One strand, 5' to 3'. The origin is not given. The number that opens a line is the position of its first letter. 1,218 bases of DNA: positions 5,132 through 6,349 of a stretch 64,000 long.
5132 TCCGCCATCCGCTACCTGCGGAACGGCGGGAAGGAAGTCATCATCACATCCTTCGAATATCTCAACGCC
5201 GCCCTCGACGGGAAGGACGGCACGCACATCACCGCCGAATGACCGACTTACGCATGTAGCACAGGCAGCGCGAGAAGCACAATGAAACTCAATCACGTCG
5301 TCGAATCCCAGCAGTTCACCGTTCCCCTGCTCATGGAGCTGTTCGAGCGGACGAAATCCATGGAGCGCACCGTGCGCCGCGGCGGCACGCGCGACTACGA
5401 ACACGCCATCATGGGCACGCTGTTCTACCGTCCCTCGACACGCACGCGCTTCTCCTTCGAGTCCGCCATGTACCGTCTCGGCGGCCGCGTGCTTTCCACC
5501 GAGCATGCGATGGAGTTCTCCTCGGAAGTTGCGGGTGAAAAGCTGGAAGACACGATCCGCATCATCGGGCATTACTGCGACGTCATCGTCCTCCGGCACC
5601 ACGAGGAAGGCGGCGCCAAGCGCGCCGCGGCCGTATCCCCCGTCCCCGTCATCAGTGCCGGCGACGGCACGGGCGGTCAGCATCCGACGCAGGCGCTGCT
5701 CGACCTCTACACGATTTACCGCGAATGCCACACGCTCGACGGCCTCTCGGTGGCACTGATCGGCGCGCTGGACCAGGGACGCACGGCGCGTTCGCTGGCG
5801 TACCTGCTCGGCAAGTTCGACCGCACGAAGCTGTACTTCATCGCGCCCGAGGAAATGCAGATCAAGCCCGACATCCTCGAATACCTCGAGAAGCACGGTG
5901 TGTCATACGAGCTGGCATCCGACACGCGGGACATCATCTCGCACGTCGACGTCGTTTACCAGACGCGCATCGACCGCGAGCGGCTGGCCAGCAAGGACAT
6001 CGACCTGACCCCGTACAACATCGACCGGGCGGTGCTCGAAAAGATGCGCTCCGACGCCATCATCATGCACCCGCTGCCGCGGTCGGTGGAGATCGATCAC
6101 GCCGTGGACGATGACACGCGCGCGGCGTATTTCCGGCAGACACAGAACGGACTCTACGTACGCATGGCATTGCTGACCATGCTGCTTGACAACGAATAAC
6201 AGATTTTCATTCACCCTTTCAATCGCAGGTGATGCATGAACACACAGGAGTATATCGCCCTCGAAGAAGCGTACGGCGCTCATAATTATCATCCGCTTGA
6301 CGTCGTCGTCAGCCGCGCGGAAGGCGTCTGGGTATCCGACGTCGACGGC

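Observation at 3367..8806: Operon joining ornithine and aspartate carbamoyltransferases around a carbamate kinase, plus ornithine aminotransferase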

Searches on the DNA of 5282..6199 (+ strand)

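Call 67: search_rna_families(sources=[L116, L121, L125, L114, L124, L135, L109, L123, L139], threshold=gathering)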
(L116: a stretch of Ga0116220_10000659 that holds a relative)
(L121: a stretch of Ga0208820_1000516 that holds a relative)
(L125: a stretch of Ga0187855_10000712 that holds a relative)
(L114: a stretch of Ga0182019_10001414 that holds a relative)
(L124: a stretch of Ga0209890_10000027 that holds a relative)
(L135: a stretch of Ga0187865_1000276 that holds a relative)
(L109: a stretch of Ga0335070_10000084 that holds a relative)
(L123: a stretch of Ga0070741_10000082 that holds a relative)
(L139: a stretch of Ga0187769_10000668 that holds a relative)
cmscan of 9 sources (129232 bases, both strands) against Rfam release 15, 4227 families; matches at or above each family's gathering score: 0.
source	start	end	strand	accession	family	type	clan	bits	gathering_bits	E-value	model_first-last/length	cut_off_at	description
